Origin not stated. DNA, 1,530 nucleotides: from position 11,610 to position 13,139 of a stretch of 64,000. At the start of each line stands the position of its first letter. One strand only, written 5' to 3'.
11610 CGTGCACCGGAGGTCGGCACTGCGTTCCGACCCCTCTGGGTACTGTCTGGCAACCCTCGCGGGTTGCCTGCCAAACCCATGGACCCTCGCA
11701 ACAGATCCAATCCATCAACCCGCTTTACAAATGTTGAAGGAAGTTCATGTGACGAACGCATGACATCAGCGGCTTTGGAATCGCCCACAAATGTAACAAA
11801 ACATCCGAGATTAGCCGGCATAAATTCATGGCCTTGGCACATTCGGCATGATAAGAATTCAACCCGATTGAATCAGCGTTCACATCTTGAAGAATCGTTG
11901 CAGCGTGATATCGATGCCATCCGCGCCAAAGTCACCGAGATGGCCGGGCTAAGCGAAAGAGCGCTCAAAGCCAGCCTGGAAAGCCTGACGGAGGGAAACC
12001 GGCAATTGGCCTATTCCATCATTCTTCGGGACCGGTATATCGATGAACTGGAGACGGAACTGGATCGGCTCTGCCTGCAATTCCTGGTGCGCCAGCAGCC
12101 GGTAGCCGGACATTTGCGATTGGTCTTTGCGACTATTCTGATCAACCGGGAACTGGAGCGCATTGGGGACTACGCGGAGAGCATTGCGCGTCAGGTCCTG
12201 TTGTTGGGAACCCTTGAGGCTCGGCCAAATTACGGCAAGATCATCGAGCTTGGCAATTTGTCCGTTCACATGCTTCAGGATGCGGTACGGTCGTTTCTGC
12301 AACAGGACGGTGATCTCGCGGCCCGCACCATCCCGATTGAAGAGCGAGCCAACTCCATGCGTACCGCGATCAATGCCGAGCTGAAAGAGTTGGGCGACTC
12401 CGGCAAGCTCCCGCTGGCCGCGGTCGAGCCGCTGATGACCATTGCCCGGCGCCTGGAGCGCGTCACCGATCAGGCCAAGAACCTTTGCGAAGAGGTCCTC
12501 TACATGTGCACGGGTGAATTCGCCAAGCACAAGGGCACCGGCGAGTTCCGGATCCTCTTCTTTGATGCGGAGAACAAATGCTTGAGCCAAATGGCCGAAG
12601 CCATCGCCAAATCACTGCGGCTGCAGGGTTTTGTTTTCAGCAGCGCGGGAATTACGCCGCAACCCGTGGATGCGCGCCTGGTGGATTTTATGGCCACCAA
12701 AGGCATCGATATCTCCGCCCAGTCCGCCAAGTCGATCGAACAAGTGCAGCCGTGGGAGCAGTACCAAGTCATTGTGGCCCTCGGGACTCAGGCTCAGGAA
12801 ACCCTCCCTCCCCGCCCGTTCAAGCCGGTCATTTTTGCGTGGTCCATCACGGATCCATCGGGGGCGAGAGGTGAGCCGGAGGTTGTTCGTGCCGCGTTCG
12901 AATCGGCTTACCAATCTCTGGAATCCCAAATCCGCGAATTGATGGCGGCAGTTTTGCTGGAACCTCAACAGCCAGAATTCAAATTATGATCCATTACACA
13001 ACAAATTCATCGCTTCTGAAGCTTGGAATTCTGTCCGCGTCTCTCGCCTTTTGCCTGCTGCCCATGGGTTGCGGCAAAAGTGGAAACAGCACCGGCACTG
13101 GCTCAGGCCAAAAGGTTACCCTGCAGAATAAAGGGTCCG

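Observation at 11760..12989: PhoU fused to a catalytically dead LMW-PTP/ArsC-like domain, positioned between an arsenic-resistance operon and the pst phosphate transporter operon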

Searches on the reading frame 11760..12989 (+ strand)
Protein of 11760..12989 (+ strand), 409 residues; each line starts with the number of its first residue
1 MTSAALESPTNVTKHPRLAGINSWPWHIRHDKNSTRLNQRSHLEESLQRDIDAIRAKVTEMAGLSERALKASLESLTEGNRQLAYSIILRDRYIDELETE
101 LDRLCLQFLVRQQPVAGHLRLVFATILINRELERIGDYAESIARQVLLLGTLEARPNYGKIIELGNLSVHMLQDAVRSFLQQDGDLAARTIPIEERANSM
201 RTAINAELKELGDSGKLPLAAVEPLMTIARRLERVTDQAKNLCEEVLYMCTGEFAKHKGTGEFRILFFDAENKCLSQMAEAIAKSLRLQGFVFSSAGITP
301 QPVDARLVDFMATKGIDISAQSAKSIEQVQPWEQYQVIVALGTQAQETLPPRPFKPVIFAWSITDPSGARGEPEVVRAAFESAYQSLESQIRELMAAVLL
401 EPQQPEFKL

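Call 3: search_protein_families(library=pfam, proteins=[window:11760-12989:+], max_evalue=0.01)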
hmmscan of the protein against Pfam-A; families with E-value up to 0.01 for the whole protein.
window:11760-12989:+ (409 aa): 3 families
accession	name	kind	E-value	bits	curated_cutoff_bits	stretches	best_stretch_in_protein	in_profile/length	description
PF01895.24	PhoU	-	9.4e-35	119.3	23.5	2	58-146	1-89/89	PhoU domain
PF01451.26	LMWPc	-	5.7e-10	40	23.2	1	265-395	1-144/144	Low molecular weight phosphotyrosine protein phosphatase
PF01865.21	PhoU_div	-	0.00039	20.3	24.4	0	42-148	107-210/214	Protein of unknown function DUF47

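Call 4: search_protein_families(library=ncbifam, proteins=[window:11760-12989:+], max_evalue=0.01)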
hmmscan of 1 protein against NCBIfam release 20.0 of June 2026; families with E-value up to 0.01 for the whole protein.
window:11760-12989:+ (409 aa): 6 families
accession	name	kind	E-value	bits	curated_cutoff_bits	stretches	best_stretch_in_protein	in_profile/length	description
TIGR02135.1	phoU_full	equivalog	1.4e-46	158.7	130.25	1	47-254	3-211/212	phosphate signaling complex protein PhoU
NF008332.0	PRK11115.1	equivalog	2.3e-32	112.4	342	1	37-263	4-230/239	phosphate signaling complex protein PhoU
TIGR02691.1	arsC_pI258_fam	equivalog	1.9e-15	57.3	174.3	1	266-393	2-128/129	arsenate reductase (thioredoxin)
TIGR02689.1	ars_reduc_gluta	equivalog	3.9e-12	46.5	157.6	1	265-370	3-107/126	arsenate reductase, glutathione/glutaredoxin type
NF010053.0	PRK13530.1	subfamily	4.5e-11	43.2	215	1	265-380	6-114/133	arsenate reductase (thioredoxin)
NF011314.0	PRK14725.1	equivalog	0.0025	16.2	642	1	37-126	8-98/614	pyruvate kinase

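Call 6: find_homologous_proteins(query=window:11760-12989:+, max_evalue=0.00001)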
Query window:11760-12989:+ (409 aa): 2850 proteins with E <= 0.00001 among 8000 candidates; the best 120 are listed.
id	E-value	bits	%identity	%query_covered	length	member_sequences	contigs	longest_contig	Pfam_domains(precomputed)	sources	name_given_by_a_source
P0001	1.4e-264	895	100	100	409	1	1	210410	PF01895.25,PF01451.28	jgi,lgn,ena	-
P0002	1.3e-236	803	100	91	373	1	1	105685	PF01895.25,PF01451.28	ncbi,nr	ncbi:MAG TPA: phosphate signaling complex protein PhoU [Verrucomicrobiae bacterium]|nr:phosphate sig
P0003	1.3e-185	635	85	85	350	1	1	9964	PF01895.25,PF01451.28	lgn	-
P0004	1.7e-176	605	76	91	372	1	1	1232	PF01895.25,PF01451.28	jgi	jgi:phosphate transport system protein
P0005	3.3e-170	584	75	89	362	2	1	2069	PF01895.25,PF01451.28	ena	-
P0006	7.4e-166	570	72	91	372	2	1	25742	PF01895.25,PF01451.28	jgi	-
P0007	2.2e-165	568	71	91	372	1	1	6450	PF01895.25,PF01451.28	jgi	jgi:phosphate transport system protein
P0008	1.5e-159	549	69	90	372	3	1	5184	PF01895.25,PF01451.28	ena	-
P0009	5.1e-159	548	70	88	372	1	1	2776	PF01895.25,PF01451.28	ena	-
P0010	3.0e-156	538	69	90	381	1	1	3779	PF01895.25,PF01451.28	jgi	jgi:phosphate transport system protein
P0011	4.6e-156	538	66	91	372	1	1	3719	PF01895.25,PF01451.28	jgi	jgi:phosphate transport system protein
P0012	9.6e-155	533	67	90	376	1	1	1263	PF01895.25,PF01451.28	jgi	jgi:phosphate transport system protein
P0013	3.5e-154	532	66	90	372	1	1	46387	PF01895.25,PF01451.28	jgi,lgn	jgi:phosphate transport system protein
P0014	3.9e-154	531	67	90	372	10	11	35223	PF01895.25,PF01451.28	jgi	jgi:phosphate transport system protein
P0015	6.1e-154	531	66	91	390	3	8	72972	PF01895.25,PF01451.28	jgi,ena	jgi:phosphate transport system protein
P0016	1.8e-153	529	67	89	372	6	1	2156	PF01895.25,PF01451.28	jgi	-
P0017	2.5e-153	529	66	90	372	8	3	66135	PF01895.25,PF01451.28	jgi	-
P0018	4.3e-153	528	68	88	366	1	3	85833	PF01895.25,PF01451.28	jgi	jgi:phosphate transport system protein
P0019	1.6e-152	526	66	90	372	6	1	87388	PF01895.25,PF01451.28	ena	-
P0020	2.0e-152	526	64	94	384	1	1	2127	PF01895.25,PF01451.28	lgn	-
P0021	2.4e-152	526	67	90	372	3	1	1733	PF01895.25,PF01451.28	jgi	jgi:phosphate transport system protein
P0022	2.8e-152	525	66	90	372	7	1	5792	PF01895.25,PF01451.28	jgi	jgi:phosphate transport system protein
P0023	2.7e-151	522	66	90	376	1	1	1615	PF01895.25,PF01451.28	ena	-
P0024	9.9e-151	520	66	90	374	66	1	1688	PF01895.25,PF01451.28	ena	-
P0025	1.3e-150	520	63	91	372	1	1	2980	PF01895.25,PF01451.28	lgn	-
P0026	1.7e-150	520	66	89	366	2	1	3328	PF01895.25,PF01451.28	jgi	jgi:phosphate transport system protein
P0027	2.0e-150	519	66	88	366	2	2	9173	PF01895.25,PF01451.28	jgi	jgi:phosphate transport system protein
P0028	4.6e-150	518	65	90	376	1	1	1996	PF01895.25,PF01451.28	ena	-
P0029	5.8e-150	518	65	91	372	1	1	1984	PF01895.25,PF01451.28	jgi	jgi:phosphate transport system protein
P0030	1.3e-149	517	64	90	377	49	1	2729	PF01895.25,PF01451.28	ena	-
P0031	4.9e-149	515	65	91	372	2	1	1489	PF01895.25,PF01451.28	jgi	-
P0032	1.6e-148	513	68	86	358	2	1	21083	PF01895.25,PF01451.28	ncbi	ncbi:MAG: phosphate signaling complex protein PhoU [Limisphaerales bacterium]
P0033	3.8e-148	512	64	90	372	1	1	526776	PF01895.25,PF01451.28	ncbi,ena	-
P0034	6.6e-148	511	64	89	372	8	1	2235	PF01895.25,PF01451.28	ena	-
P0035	7.9e-148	511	66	89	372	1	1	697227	PF01895.25,PF01451.28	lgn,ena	-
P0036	1.2e-147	510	64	90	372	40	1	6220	PF01895.25,PF01451.28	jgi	jgi:phosphate transport system protein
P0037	1.3e-147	510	64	91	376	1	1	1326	PF01895.25,PF01451.28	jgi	jgi:phosphate transport system protein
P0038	1.4e-147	510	65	89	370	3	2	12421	PF01895.25,PF01451.28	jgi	jgi:phosphate transport system protein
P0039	1.7e-147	510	66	89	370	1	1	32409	PF01895.25,PF01451.28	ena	-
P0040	2.7e-147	509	64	91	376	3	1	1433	PF01895.25,PF01451.28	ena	-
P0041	6.1e-147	508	67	86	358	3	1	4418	PF01895.25,PF01451.28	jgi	-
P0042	6.9e-147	508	65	89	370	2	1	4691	PF01895.25,PF01451.28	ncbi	-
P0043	7.9e-147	507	67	86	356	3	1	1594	PF01895.25,PF01451.28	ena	-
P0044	9.2e-147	507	64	89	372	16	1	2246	PF01895.25,PF01451.28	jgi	-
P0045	1.0e-146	507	66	86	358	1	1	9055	PF01895.25,PF01451.28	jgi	-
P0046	1.1e-146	507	64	90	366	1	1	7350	PF01895.25,PF01451.28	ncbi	-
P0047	2.1e-146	506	65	88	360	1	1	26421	PF01895.25,PF01451.28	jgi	jgi:phosphate transport system protein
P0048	3.4e-146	505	63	90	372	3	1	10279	PF01895.25,PF01451.28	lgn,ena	-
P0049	3.8e-146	505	65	90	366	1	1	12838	PF01895.25,PF01451.28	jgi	jgi:phosphate transport system protein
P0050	4.2e-146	505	64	89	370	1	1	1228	PF01895.25,PF01451.28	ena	-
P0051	4.9e-146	505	64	89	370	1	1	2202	PF01895.25,PF01451.28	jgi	jgi:phosphate transport system protein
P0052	5.6e-146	505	64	90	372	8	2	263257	PF01895.25,PF01451.28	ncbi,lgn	-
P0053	6.1e-146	504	67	86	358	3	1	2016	PF01895.25,PF01451.28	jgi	jgi:phosphate transport system protein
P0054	6.2e-146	504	68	87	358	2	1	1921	PF01895.25,PF01451.28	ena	-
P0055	8.2e-146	504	65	88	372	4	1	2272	PF01895.25,PF01451.28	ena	-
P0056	8.3e-146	504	64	90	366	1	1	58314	PF01895.25,PF01451.28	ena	-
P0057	8.6e-146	504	64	88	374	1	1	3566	PF01895.25,PF01451.28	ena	-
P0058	1.1e-145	504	64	89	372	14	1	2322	PF01895.25,PF01451.28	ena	-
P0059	1.1e-145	504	64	90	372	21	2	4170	PF01895.25,PF01451.28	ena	-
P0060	1.2e-145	504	65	90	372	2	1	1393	PF01895.25,PF01451.28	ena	-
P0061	1.2e-145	503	64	89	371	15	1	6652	PF01895.25,PF01451.28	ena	-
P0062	1.6e-145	503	65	89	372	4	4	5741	PF01895.25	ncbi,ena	-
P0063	1.6e-145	503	64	90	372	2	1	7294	PF01895.25,PF01451.28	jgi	jgi:phosphate transport system protein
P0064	2.5e-145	502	66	86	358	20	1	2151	PF01895.25,PF01451.28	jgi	jgi:phosphate transport system protein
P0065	6.6e-145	501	65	89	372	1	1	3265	PF01895.25,PF01451.28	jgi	jgi:phosphate transport system protein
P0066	6.7e-145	501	64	89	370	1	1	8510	PF01895.25,PF01451.28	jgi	jgi:phosphate transport system protein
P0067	7.2e-145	501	67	85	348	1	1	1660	PF01895.25,PF01451.28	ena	-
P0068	8.4e-145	501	63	91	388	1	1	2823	PF01895.25,PF01451.28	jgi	jgi:phosphate transport system protein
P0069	9.0e-145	501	66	86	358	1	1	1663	PF01895.25,PF01451.28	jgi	jgi:phosphate transport system protein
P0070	1.3e-144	500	67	86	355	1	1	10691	PF01895.25,PF01451.28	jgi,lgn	-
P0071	1.7e-144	500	66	86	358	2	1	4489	PF01895.25,PF01451.28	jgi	jgi:phosphate transport system protein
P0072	1.8e-144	500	61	94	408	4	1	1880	PF01895.25,PF01451.28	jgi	jgi:phosphate transport system protein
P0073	2.7e-144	499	63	89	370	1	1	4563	PF01895.25,PF01451.28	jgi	jgi:phosphate transport system protein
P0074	2.8e-144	499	64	89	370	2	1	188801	PF01895.25,PF01451.28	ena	-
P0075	4.8e-144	498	64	89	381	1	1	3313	PF01895.25,PF01451.28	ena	-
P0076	5.2e-144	498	66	89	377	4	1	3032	PF01895.25,PF01451.28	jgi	jgi:phosphate transport system protein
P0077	6.2e-144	498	64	89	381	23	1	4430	PF01895.25,PF01451.28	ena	-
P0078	7.5e-144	498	63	89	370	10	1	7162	PF01895.25,PF01451.28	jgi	jgi:phosphate transport system protein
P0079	9.4e-144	497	64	89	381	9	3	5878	PF01895.25,PF01451.28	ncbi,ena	-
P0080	1.2e-143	497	68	84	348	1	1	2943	PF01895.25,PF01451.28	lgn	-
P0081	1.2e-143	497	63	93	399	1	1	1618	PF01895.25,PF01451.28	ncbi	ncbi:MAG: phosphate signaling complex protein PhoU [Limisphaerales bacterium]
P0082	1.3e-143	497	66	86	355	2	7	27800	PF01895.25,PF01451.28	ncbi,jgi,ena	-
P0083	1.4e-143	497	65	90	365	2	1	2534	PF01895.25,PF01451.28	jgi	jgi:phosphate transport system protein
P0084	1.9e-143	496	62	91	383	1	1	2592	PF01895.25,PF01451.28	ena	-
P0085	3.6e-143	495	65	86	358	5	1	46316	PF01895.25,PF01451.28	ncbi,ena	-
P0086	4.0e-143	495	65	89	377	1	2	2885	PF01895.25,PF01451.28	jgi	jgi:phosphate transport system protein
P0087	6.2e-143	495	61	91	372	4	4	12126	PF01895.25,PF01451.28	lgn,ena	-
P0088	6.7e-143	494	62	91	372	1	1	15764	PF01895.25,PF01451.28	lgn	-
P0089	8.4e-143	494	63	91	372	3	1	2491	PF01895.25,PF01451.28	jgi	jgi:phosphate transport system protein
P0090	1.2e-142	494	66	86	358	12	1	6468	PF01895.25,PF01451.28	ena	-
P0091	1.2e-142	494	63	90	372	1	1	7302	PF01895.25,PF01451.28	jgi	jgi:phosphate transport system protein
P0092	1.4e-142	493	64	86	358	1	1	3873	PF01895.25,PF01451.28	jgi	jgi:phosphate transport system protein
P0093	1.9e-142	493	63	89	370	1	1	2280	PF01895.25,PF01451.28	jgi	-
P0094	3.9e-142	492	66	84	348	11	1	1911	PF01895.25,PF01451.28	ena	-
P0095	8.6e-142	491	65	86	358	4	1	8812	PF01895.25,PF01451.28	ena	-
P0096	8.6e-142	491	63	89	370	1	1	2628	PF01895.25,PF01451.28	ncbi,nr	ncbi:MAG: phosphate signaling complex protein PhoU [Verrucomicrobia bacterium]|nr:phosphate signalin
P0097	1.5e-141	490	61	90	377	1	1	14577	PF01895.25,PF01451.28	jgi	jgi:phosphate transport system protein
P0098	2.1e-141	490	62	90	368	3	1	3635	PF01895.25,PF01451.28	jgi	jgi:phosphate transport system protein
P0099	3.0e-141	489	61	90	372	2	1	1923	PF01895.25,PF01451.28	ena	-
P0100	6.3e-141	488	61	91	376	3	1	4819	PF01895.25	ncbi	-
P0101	6.3e-141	488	62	90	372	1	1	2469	PF01895.25,PF01451.28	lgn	-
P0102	7.4e-141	488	67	85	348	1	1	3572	PF01895.25,PF01451.28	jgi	jgi:phosphate transport system protein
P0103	7.7e-141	488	61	91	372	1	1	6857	PF01895.25,PF01451.28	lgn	-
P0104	1.3e-140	487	65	85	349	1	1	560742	PF01895.25,PF01451.28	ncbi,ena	-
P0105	1.3e-140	487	66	85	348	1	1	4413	PF01895.25,PF01451.28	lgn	-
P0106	1.6e-140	487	67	84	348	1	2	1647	PF01895.25,PF01451.28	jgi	jgi:phosphate transport system protein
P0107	1.6e-140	487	61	90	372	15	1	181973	PF01895.25,PF01451.28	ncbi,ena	-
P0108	1.7e-140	487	62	90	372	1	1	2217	PF01895.25,PF01451.28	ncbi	-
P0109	2.2e-140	486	62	90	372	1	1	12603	PF01895.25,PF01451.28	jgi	jgi:phosphate transport system protein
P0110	2.2e-140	486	65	84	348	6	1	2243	PF01895.25,PF01451.28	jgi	jgi:phosphate transport system protein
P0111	4.0e-140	485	62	89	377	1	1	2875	PF01895.25,PF01451.28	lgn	-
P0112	7.1e-140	485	65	88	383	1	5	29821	PF01895.25,PF01451.28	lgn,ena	-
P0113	7.4e-140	484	65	86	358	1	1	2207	PF01895.25,PF01451.28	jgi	jgi:phosphate transport system protein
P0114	1.3e-139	484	66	84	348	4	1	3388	PF01895.25,PF01451.28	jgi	jgi:phosphate transport system protein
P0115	2.1e-139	483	66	84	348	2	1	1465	PF01895.25,PF01451.28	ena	-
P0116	2.4e-139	483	62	90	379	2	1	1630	PF01895.25,PF01451.28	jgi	-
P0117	3.3e-139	482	64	86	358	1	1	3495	PF01895.25,PF01451.28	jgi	jgi:phosphate transport system protein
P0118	4.0e-139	482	61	90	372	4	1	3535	PF01895.25,PF01451.28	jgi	jgi:phosphate transport system protein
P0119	5.5e-139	482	61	89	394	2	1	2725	PF01895.25,PF01451.28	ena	-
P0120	7.3e-139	481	62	89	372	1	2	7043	PF01895.25,PF01451.28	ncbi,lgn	-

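Call 22: predict_structure(alignment_id=A1)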
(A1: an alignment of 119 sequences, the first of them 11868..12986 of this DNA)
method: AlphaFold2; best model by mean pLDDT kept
length: 373 residues; sequences in the alignment: 119
mean_pLDDT: 90.1   pTM: 0.66
mean pLDDT of the five models: 90.1, 89.1, 88.9, 87.6, 87.3
residues with pLDDT >= 90: 266; 70-90: 82; 50-70: 19; < 50: 6
segments of 3 or more residues with pLDDT < 50: none
pLDDT, mean of each block of 10 residues (from residue 1): 66 94 97 97 95 95 96 87 91 98 98 86 95 98 95 92 96 93 94 98 97 77 72 94 96 91 92 96 91 84 87 74 90 90 96 94 64 47
secondary structure, 60 per line:
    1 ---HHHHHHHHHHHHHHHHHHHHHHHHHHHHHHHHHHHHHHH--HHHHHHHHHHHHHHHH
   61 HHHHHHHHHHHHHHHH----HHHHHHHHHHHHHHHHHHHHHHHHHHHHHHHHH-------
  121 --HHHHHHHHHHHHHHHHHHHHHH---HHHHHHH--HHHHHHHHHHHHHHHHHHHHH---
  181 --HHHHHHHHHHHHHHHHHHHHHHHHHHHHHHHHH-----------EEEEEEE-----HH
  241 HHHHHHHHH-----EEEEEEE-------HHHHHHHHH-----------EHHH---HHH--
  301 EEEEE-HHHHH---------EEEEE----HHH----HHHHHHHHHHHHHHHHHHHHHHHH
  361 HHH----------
elements in order: H4-42 H45-76 H81-113 H123-144 H148-154 H157-177 H183-215 E227-233 H239-249 E255-261 H269-277 E301-305 H307-311 E321-325 H337-363

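Call 27: fold_search(model_id=the predicted structure, library=pdb)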
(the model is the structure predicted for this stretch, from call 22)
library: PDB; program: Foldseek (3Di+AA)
matches with E <= 10: 548; with E <= 0.001: 63
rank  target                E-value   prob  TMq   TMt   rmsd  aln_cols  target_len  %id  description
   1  1t72_B                6.0e-10  1.00  0.54  0.94   1.5       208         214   31  Crystal structure of phosphate transport system protein phoU from Aquifex aeolicus (released 2004-12-07)
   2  1t72_A                8.9e-10  1.00  0.55  0.95   1.6       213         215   30  Crystal structure of phosphate transport system protein phoU from Aquifex aeolicus (released 2004-12-07)
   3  1t72_G                1.6e-09  1.00  0.55  0.96   1.5       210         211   30  Crystal structure of phosphate transport system protein phoU from Aquifex aeolicus (released 2004-12-07)
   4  1t8b_A                1.9e-09  1.00  0.53  0.93   1.5       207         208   30  Crystal structure of refolded PHOU-like protein (gi 2983430) from Aquifex aeolicus (released 2004-12-07)
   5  1t72_E                3.8e-09  1.00  0.54  0.93   1.5       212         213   30  Crystal structure of phosphate transport system protein phoU from Aquifex aeolicus (released 2004-12-07)
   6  4q25_A                4.5e-09  1.00  0.55  0.96   1.4       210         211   27  Crystal structure of PhoU from Pseudomonas aeruginosa (released 2015-02-18)
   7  1xwm                  1.4e-08  1.00  0.52  0.90   1.8       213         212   29  The crystal structure of PhoU (phosphate uptake regulator), Structural genomics (released 2004-12-14)
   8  1sum                  2.0e-08  1.00  0.53  0.87   1.6       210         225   24  Crystal structure of a hypothetical protein at 2.0 A resolution (released 2004-08-24)
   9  4q25_B                6.7e-08  1.00  0.54  0.94   1.5       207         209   27  Crystal structure of PhoU from Pseudomonas aeruginosa (released 2015-02-18)
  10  2i0m                  9.5e-08  1.00  0.53  0.94   1.7       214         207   23  Crystal structure of the phosphate transport system regulatory protein PhoU from Streptococcus pneumoniae (released 2006-09-19)
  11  1jl3_A                9.4e-07  1.00  0.33  0.87   1.7       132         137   29  Crystal Structure of B. subtilis ArsC (released 2001-10-24)
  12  8p5n_B                1.0e-06  1.00  0.33  0.86   2.5       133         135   22  Arsenate reductase (ArsC2) from Deinococcus indicus, co-crystallized with arsenate (released 2023-08-30)
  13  8p6m_B                1.2e-06  1.00  0.32  0.88   1.9       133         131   21  Arsenate reductase (ArsC2) from Deinococcus indicus (released 2023-08-30)
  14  8p5n_A                1.4e-06  1.00  0.34  0.87   2.5       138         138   22  Arsenate reductase (ArsC2) from Deinococcus indicus, co-crystallized with arsenate (released 2023-08-30)
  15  8p6m_A                1.9e-06  1.00  0.31  0.87   2.9       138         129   20  Arsenate reductase (ArsC2) from Deinococcus indicus (released 2023-08-30)
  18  1ljl                  3.4e-06  1.00  0.33  0.91   1.5       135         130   25  Wild Type pI258 S. aureus arsenate reductase (released 2002-08-07)
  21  1jl3_D                6.5e-06  1.00  0.30  0.87   2.4       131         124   27  Crystal Structure of B. subtilis ArsC (released 2001-10-24)
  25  1jl3_C                2.0e-05  1.00  0.29  0.87   2.4       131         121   27  Crystal Structure of B. subtilis ArsC (released 2001-10-24)
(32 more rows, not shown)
